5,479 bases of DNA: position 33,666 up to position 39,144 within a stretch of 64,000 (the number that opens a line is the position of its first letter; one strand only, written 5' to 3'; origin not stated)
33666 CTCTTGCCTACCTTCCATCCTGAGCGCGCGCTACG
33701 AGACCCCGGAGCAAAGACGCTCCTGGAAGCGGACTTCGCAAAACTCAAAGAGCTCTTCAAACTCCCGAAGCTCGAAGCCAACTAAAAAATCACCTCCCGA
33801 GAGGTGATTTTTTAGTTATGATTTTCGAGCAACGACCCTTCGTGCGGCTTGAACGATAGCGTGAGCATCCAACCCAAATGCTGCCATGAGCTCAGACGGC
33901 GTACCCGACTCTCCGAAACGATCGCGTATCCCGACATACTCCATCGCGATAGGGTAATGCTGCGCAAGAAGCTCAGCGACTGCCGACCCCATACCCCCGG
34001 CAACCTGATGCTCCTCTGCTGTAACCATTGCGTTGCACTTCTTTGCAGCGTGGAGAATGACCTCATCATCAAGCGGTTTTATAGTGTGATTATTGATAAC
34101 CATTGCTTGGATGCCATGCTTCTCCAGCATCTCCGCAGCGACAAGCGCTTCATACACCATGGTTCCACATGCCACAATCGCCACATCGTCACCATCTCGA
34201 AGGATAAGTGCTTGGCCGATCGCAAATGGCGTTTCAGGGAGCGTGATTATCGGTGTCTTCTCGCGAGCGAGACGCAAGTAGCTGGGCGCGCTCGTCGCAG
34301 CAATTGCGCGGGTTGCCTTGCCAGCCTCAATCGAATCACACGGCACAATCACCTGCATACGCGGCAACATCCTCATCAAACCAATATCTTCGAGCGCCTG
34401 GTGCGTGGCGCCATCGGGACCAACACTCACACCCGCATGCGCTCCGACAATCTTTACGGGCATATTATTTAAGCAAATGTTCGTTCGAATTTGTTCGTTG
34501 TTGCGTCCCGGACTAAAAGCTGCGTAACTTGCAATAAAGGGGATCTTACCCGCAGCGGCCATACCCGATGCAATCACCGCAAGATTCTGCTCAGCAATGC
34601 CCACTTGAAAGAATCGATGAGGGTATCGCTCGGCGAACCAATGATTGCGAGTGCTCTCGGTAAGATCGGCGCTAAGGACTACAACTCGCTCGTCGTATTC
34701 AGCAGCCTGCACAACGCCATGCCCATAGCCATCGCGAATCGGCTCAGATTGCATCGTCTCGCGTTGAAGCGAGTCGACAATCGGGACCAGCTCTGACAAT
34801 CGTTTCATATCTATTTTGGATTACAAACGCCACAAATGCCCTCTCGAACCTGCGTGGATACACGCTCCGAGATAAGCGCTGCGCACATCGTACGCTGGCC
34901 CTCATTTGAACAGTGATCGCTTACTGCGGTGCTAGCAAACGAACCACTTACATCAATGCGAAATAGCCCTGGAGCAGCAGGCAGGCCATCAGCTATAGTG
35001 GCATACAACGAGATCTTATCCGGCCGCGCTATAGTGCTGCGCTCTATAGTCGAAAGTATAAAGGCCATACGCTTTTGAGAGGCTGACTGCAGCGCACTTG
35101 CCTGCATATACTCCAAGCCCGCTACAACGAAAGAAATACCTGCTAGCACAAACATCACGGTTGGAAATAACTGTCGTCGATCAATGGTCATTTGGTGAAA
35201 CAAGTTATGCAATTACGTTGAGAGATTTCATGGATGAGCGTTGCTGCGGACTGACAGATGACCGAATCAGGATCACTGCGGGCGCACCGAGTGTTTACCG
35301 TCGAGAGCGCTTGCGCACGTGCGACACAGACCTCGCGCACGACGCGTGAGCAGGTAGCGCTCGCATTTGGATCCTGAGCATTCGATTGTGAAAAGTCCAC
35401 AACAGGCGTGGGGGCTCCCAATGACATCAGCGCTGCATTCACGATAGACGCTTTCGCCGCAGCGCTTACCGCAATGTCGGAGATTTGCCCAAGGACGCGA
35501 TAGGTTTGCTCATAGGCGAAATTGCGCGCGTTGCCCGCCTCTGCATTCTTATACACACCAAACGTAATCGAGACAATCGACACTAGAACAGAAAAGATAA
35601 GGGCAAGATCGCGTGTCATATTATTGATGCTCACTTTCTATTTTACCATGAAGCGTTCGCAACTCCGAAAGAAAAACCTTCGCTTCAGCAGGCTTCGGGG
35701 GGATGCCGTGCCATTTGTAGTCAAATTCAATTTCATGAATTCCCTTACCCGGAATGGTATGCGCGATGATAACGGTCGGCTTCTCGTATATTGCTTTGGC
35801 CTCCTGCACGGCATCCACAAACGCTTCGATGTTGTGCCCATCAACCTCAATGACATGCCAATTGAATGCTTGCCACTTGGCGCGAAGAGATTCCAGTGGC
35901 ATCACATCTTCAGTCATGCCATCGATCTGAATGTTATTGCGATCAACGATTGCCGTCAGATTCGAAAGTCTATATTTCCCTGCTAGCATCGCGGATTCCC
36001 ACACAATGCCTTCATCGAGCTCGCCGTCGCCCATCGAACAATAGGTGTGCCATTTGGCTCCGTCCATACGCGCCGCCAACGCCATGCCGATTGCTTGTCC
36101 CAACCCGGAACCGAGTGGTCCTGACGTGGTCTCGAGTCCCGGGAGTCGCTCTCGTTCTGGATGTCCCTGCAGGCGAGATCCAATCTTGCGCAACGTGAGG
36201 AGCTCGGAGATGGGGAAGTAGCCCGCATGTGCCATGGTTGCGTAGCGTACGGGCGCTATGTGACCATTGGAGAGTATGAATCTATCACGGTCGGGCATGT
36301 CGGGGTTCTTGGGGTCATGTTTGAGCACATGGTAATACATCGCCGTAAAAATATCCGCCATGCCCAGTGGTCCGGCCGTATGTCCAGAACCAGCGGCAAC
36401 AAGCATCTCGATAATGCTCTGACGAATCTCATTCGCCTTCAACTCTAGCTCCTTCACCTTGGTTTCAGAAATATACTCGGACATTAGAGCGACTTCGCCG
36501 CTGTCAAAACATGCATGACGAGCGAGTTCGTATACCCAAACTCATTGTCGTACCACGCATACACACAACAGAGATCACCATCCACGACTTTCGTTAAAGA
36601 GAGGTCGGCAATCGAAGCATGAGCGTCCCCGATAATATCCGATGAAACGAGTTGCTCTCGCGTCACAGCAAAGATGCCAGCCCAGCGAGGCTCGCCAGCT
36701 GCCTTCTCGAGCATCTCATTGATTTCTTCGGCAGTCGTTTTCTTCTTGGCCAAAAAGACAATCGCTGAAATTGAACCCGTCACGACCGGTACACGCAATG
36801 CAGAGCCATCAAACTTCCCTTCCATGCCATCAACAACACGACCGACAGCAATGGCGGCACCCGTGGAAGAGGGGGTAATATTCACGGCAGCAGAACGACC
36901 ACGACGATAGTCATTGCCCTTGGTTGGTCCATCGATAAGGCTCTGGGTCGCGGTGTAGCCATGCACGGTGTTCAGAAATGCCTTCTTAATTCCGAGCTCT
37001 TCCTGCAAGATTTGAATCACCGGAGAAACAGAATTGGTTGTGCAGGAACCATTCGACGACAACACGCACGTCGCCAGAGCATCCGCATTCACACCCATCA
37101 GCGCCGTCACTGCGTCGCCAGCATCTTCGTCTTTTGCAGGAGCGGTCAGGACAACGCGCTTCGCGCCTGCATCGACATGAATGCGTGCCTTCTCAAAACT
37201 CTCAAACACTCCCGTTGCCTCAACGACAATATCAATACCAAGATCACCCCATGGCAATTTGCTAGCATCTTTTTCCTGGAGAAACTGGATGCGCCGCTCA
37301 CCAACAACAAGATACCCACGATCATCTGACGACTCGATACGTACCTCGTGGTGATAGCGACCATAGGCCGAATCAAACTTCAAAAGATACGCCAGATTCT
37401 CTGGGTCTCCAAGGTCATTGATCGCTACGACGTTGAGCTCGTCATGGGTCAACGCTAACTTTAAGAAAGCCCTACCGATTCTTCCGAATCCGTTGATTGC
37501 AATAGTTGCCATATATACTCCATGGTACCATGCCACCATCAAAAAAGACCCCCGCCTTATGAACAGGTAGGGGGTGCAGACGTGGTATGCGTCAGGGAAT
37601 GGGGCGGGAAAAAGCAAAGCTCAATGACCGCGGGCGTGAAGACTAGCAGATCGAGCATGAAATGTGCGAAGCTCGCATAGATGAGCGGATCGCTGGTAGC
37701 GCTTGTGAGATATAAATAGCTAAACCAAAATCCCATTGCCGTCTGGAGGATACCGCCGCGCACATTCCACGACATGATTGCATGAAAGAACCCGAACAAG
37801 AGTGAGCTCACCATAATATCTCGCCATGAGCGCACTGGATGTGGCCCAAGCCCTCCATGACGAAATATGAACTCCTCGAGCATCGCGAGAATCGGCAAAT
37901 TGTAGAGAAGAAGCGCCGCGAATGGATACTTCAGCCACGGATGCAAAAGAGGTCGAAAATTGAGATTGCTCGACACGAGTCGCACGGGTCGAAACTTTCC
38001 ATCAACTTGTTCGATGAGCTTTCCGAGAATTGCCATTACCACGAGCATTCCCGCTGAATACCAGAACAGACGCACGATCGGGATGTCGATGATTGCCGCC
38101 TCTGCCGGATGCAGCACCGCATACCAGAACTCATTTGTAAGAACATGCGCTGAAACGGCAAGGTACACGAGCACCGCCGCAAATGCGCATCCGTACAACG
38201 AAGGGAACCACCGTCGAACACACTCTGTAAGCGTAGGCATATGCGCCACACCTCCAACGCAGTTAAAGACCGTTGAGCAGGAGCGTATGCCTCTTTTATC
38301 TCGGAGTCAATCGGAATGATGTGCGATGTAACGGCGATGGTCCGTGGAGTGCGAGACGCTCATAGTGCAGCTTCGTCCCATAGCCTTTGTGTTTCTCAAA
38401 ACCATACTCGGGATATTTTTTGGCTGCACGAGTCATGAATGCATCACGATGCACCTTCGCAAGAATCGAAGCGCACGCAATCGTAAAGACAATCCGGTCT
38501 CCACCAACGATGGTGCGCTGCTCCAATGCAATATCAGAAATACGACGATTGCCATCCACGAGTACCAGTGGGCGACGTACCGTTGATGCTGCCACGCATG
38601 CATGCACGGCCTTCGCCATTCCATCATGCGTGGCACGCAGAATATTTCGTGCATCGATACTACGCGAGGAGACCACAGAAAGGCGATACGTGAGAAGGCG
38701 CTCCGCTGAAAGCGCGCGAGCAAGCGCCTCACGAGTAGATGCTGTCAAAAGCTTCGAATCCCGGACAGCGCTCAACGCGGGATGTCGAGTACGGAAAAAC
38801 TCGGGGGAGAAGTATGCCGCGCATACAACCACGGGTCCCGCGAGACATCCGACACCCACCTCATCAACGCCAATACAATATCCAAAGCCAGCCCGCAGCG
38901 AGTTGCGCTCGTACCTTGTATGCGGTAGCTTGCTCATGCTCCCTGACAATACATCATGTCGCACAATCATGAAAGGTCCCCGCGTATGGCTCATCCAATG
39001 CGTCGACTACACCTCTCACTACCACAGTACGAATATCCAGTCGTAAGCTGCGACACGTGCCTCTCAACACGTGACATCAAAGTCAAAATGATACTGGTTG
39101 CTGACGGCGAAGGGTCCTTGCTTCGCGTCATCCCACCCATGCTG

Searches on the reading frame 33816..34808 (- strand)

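Call 31: search_protein_families(library=pfam, proteins=[window:33816-34808:-], max_evalue=0.001)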
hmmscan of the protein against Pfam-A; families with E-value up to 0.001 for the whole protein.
window:33816-34808:- (330 aa): 4 families
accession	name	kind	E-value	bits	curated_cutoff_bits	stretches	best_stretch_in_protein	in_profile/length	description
PF02779.29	Transket_pyr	-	2.1e-40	138.6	27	1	24-185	5-172/174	Transketolase, pyrimidine binding domain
PF02780.25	Transketolase_C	-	2.4e-32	111.9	25.9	1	198-318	1-124/124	Transketolase, C-terminal domain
PF22613.1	Transketolase_C_1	-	1.5e-07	32.1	27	1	207-314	12-113/113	Transketolase-like TK C-terminal domain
PF17147.9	PFOR_II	-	0.00019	22.1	27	1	208-284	2-78/102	Pyruvate:ferredoxin oxidoreductase core domain II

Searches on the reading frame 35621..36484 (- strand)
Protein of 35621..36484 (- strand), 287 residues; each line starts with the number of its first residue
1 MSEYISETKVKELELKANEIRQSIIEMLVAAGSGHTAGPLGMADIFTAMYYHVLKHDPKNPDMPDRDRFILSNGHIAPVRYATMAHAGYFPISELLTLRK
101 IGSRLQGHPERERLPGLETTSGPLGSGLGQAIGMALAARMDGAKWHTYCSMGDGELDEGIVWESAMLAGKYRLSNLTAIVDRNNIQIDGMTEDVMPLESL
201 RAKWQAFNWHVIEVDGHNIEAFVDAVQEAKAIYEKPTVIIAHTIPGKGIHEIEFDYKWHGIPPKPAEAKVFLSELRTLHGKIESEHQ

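Call 31: search_protein_families(library=pfam, proteins=[window:35621-36484:-], max_evalue=0.001)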
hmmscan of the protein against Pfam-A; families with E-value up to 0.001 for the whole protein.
window:35621-36484:- (287 aa): 3 families
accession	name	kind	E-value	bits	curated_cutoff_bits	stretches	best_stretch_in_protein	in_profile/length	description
PF00456.26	Transketolase_N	-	2.5e-63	214.5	22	1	17-269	6-269/334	Transketolase, thiamine diphosphate binding domain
PF13292.11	DXP_synthase_N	-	1.9e-12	47.5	21.2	1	6-188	11-176/274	1-deoxy-D-xylulose-5-phosphate synthase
PF00676.26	E1_dh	-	3.4e-10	39.8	22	1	116-232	95-210/300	Dehydrogenase E1 component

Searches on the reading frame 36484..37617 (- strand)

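Call 31: search_protein_families(library=pfam, proteins=[window:36484-37617:-], max_evalue=0.001)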
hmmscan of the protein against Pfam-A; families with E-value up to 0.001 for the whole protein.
window:36484-37617:- (377 aa): 2 families
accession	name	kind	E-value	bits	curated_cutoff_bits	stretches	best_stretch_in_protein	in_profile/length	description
PF02800.25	Gp_dh_C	-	3e-47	160.6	24.4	1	198-356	2-158/158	Glyceraldehyde 3-phosphate dehydrogenase, C-terminal domain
PF00044.30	Gp_dh_N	-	3.2e-34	117.7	31.7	1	38-140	2-100/101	Glyceraldehyde 3-phosphate dehydrogenase, NAD binding domain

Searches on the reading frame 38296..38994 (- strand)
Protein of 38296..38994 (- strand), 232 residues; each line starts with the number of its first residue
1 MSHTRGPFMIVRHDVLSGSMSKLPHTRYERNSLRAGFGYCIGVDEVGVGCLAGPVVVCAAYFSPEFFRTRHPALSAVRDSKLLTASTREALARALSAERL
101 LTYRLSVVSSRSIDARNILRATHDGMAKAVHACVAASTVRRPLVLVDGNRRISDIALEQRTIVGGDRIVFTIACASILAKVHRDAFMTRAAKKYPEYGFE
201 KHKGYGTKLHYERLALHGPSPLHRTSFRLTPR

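Call 31: search_protein_families(library=pfam, proteins=[window:38296-38994:-], max_evalue=0.001)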
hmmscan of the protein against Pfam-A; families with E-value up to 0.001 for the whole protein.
window:38296-38994:- (232 aa): 1 family
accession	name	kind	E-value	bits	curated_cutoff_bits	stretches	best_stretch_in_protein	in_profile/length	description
PF01351.25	RNase_HII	-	3.4e-37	128.7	25.8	1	41-228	1-197/199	Ribonuclease HII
